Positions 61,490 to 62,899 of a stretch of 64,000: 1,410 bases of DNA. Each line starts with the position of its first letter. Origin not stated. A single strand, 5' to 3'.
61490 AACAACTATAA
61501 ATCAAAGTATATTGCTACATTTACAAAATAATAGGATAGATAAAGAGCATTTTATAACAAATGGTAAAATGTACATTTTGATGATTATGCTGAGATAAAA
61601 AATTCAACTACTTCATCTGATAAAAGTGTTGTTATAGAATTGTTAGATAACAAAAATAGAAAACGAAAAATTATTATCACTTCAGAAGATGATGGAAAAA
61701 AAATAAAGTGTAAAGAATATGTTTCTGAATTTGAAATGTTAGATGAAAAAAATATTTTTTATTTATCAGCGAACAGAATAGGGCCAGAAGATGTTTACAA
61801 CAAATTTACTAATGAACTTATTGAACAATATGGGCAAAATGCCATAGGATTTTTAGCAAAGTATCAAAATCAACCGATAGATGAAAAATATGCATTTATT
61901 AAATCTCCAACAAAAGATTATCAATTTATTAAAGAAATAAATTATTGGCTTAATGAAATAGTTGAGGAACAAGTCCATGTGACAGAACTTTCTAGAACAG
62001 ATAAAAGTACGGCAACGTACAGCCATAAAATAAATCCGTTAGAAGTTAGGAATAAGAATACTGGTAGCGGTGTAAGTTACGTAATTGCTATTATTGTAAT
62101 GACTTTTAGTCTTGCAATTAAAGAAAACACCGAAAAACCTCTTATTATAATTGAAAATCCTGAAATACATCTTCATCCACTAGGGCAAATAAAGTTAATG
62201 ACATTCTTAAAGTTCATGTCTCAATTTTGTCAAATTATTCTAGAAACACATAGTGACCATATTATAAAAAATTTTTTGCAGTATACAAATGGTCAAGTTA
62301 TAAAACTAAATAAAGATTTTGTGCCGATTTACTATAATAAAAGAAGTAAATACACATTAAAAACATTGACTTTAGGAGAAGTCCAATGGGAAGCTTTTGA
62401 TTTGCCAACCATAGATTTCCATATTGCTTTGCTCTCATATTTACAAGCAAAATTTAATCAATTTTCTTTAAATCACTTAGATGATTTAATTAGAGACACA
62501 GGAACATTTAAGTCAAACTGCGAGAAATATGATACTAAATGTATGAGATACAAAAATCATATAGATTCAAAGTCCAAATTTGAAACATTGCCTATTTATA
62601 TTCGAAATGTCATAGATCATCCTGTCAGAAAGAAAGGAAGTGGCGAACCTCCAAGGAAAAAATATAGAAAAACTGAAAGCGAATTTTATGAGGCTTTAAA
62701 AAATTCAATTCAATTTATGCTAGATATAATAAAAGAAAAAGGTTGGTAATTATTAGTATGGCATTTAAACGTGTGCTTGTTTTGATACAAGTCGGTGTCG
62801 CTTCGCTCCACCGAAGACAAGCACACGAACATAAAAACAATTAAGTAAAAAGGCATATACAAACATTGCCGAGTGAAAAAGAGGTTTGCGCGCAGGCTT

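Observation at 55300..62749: AT-rich single-operon defence island: DpnII-type R-M with three methyltransferases plus extra modules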

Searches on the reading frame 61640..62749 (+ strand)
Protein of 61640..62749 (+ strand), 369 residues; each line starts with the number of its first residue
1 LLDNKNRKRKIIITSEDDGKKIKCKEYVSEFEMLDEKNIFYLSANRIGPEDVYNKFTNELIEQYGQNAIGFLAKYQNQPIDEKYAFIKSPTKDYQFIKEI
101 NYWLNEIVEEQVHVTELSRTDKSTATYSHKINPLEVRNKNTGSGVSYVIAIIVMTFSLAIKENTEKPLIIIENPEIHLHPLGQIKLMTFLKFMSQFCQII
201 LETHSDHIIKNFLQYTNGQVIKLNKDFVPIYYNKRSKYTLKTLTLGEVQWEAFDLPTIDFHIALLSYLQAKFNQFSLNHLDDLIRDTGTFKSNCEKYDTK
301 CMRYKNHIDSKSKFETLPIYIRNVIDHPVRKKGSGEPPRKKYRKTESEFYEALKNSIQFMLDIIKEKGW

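Call 4: search_protein_families(library=pfam, proteins=[window:61640-62749:+], max_evalue=0.01)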
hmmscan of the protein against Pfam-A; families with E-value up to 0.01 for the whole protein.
window:61640-62749:+ (369 aa): 4 families
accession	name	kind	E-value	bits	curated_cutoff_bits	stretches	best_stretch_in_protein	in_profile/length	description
PF13175.12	AAA_15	-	2.9e-13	50.6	32.1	1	45-209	214-374/374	AAA ATPase domain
PF13304.12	AAA_21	-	9.2e-11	42.8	27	1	136-209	233-303/304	AAA domain, putative AbiEii toxin, Type IV TA system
PF11398.14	DUF2813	-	0.0034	17.3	21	1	162-208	280-324/372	Protein of unknown function (DUF2813)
PF18982.5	JetA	-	0.0066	15.5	26.2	0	55-120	149-216/434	Wadjet protein JetA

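Call 5: search_protein_families(library=padloc, proteins=[window:61640-62749:+], max_evalue=0.01)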
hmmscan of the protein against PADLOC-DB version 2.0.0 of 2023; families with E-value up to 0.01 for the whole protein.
window:61640-62749:+ (369 aa): 76 families (the best 25 are shown)
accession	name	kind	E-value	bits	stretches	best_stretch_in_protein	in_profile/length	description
PDLC03878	NsnB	-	5.5e-43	146.1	1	7-238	77-308/345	-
PDLC04707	PDC-M55A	-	2.6e-14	51.1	1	38-209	187-349/421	-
PDLC02979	AriA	-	1.5e-13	49.3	1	48-209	215-373/373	-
PDLC04148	HEC-03B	-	2.4e-12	44.7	1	38-232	215-405/458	-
PDLC02980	AriA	-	1.6e-11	42.7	1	25-209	101-303/304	-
PDLC00080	GajA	-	6.2e-11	39.7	1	68-208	189-336/622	AAA ATPase domain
PDLC00099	GajA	-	3e-10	37.7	1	134-208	266-343/626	AAA ATPase domain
PDLC00305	PtuA1|PtuA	-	7.2e-10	36.8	1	167-250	246-329/392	AAA ATPase domain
PDLC04177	HEC-01A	-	1e-09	35.9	1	162-217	293-348/393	-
PDLC00096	GajA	-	1.1e-09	35.6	1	148-209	271-337/630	AAA ATPase domain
PDLC04178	HEC-01A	-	3.5e-09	34.2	1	95-209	215-331/399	-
PDLC00091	GajA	-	8.4e-09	32.8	1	150-208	280-341/627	AAA ATPase domain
PDLC00265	PtuA1|PtuA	-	2e-08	31.8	1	152-258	312-420/479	AAA ATPase domain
PDLC04176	HEC-01A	-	2.2e-08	31.9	1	91-211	204-323/371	-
PDLC02915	ATPase-Toprim_I-B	-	2.8e-08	31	1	145-225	236-316/623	-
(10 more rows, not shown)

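Call 6: search_protein_families(library=ncbifam, proteins=[window:61640-62749:+], max_evalue=0.01)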
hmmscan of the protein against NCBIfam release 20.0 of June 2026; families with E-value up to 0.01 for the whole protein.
window:61640-62749:+ (369 aa): 0 families

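Call 50: find_homologous_proteins(query=window:61640-62749:+, max_evalue=0.00001)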
Query window:61640-62749:+ (369 aa): 786 proteins with E <= 0.00001 among 2308 candidates; the best 120 are listed.
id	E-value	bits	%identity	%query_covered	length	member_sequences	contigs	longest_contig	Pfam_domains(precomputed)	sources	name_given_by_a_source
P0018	1.1e-237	806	97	100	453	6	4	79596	PF11398.15,PF13175.13,PF13476.13,PF02463.26,PF13304.13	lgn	-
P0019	1.9e-214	730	86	100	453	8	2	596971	PF11398.15,PF13175.13,PF13476.13,PF02463.26,PF13304.13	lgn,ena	-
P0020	5.6e-213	725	86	100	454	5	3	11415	PF11398.15,PF13175.13,PF13476.13,PF02463.26,PF13304.13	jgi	-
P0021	1.7e-212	723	85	100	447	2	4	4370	PF11398.15,PF13175.13,PF13476.13,PF02463.26,PF13304.13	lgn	-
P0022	3.2e-164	564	68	100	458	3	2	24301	PF13175.13,PF13476.13,PF02463.26,PF13304.13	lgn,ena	-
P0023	2.2e-163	562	66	100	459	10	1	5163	PF13175.13,PF13476.13,PF02463.26,PF13304.13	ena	-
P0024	1.8e-160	552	66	100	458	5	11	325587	PF13175.13,PF02463.26,PF13304.13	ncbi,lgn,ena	-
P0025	8.8e-157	540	67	98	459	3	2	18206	PF13175.13,PF13476.13,PF02463.26,PF13304.13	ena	-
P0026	4.9e-147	508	62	100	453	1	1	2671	PF11398.15,PF13175.13,PF13476.13,PF02463.26,PF13304.13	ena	-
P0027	1.4e-140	487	64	94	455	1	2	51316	PF11398.15,PF13514.13,PF13175.13,PF13476.13,PF02463.26,PF13304.13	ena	-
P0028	2.4e-135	469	59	99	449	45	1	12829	PF11398.15,PF13514.13,PF13175.13,PF13476.13,PF02463.26,PF13304.13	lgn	-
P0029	1.4e-133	464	57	100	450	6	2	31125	PF11398.15,PF13175.13,PF13476.13,PF02463.26,PF13304.13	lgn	-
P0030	8.1e-133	461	85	64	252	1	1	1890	PF13175.13,PF13304.13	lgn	-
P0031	7.5e-130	451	58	97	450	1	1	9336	PF11398.15,PF13175.13,PF13476.13,PF02463.26,PF13304.13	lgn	-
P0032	5.8e-129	449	56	100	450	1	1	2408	PF11398.15,PF13175.13,PF13476.13,PF02463.26,PF13304.13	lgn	-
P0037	2.7e-126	440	58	94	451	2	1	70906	PF11398.15,PF13175.13,PF13476.13,PF02463.26,PF13304.13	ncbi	-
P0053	9.5e-38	148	35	88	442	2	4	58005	PF11398.15,PF13175.13,PF13476.13,PF02463.26,PF13304.13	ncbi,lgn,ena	-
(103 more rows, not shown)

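Call 83: find_encoding_contigs(protein=P0024, flank=9000, max_places=3)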
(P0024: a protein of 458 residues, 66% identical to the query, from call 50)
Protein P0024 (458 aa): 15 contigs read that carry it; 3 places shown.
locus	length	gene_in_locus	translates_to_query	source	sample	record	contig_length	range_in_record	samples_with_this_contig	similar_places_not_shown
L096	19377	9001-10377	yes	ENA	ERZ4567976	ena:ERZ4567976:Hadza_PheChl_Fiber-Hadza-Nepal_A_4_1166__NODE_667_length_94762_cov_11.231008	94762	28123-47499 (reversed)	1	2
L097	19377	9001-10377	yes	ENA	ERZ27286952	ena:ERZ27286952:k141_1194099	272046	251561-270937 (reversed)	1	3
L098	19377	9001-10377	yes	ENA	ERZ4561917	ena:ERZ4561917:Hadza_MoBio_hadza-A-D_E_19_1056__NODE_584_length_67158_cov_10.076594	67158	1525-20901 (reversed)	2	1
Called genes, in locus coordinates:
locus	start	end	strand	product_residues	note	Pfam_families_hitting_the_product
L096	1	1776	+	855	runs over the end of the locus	PF09479:Flg_new (weak)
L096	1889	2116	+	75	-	-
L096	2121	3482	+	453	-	PF03952:Enolase_N, PF00113:Enolase_C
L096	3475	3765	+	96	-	-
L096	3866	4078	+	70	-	-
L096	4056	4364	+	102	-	PF07875:Coat_F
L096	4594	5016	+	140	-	PF01588:tRNA_bind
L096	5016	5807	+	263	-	PF01026:TatD_DNase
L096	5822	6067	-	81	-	-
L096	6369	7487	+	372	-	PF02086:MethyltransfD12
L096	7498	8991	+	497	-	PF03235:GmrSD_N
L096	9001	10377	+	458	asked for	PF02463:SMC_N, PF13175:AAA_15, PF13304:AAA_21, PF13175:AAA_15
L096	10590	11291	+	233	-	-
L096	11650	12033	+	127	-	PF00665:rve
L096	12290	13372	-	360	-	PF03235:GmrSD_N, PF01844:HNH, PF14279:HNH_5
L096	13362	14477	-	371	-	PF13651:EcoRI_methylase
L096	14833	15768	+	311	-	PF14659:Phage_int_SAM_3, PF00589:Phage_integrase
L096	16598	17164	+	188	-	-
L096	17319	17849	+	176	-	PF13102:Phage_int_SAM_5 (weak)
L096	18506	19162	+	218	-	PF04383:KilA-N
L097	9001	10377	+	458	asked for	PF02463:SMC_N, PF13175:AAA_15, PF13304:AAA_21, PF13175:AAA_15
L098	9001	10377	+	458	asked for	PF02463:SMC_N, PF13175:AAA_15, PF13304:AAA_21, PF13175:AAA_15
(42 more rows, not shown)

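Call 84: find_encoding_contigs(protein=P0037, flank=9000, max_places=2)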
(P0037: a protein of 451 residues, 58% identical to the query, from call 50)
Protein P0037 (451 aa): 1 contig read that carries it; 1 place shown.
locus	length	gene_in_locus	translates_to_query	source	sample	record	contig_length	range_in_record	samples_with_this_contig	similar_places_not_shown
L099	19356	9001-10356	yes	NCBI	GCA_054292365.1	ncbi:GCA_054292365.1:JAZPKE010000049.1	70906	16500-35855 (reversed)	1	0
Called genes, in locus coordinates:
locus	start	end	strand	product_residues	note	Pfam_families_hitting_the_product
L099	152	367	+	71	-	PF01381:HTH_3, PF13443:HTH_26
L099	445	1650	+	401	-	PF00145:DNA_methylase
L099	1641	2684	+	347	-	PF00145:DNA_methylase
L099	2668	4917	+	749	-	PF20296:MTaX1, PF07728:AAA_5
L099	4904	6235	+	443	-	PF09563:RE_LlaJI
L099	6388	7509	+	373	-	PF02086:MethyltransfD12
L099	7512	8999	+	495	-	PF03235:GmrSD_N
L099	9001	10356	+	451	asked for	PF02463:SMC_N, PF11398:DUF2813 (faint), PF13175:AAA_15, PF13476:AAA_23 (faint), PF13304:AAA_21, PF13175:AAA_15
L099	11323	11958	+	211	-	-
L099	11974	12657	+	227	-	PF19595:DUF6100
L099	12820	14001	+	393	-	-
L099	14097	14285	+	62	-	-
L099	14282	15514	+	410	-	PF00589:Phage_integrase (faint), PF14659:Phage_int_SAM_3, PF22022:Phage_int_M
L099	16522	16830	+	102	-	-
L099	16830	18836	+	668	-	PF01496:V_ATPase_I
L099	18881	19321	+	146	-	PF00137:ATP-synt_C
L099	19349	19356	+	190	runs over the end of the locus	PF01991:vATP-synt_E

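Call 85: find_encoding_contigs(protein=P0053, flank=9000, max_places=2)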
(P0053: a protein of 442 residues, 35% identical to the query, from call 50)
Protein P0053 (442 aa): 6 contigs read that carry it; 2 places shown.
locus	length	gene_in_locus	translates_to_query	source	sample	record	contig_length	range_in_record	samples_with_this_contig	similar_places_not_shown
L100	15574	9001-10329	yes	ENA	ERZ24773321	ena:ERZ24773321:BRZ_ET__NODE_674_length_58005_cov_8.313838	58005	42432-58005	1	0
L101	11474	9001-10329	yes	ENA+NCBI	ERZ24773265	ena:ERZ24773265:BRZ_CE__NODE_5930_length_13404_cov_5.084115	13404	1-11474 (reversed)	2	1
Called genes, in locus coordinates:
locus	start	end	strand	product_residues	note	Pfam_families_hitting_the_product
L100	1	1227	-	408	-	PF00579:tRNA-synt_1b, PF22421:SYY_C-terminal, PF01479:S4 (weak)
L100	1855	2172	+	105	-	-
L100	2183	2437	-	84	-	-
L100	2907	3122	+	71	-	PF13443:HTH_26, PF01381:HTH_3 (weak)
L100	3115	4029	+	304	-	PF02086:MethyltransfD12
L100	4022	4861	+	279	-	PF04471:Mrr_cat, PF22722:NA-iREase1 (faint)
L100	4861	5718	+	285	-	PF04556:DpnII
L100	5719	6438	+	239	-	PF01555:N6_N4_Mtase, PF01170:UPF0020 (weak), PF08241:Methyltransf_11 (faint), PF13649:Methyltransf_25 (weak), PF13847:Methyltransf_31 (weak), PF01555:N6_N4_Mtase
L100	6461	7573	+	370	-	PF02086:MethyltransfD12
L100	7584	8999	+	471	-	PF03235:GmrSD_N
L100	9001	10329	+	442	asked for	PF02463:SMC_N (weak), PF11398:DUF2813 (faint), PF13175:AAA_15, PF13476:AAA_23 (weak), PF13175:AAA_15, PF13304:AAA_21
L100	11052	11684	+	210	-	-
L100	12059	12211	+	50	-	-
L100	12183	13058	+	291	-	PF23343:REP_ORF2-G2P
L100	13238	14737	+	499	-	PF00239:Resolvase, PF07508:Recombinase, PF13408:Zn_ribbon_recom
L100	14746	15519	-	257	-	-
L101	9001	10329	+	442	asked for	PF02463:SMC_N (weak), PF11398:DUF2813 (faint), PF13175:AAA_15, PF13476:AAA_23 (weak), PF13175:AAA_15, PF13304:AAA_21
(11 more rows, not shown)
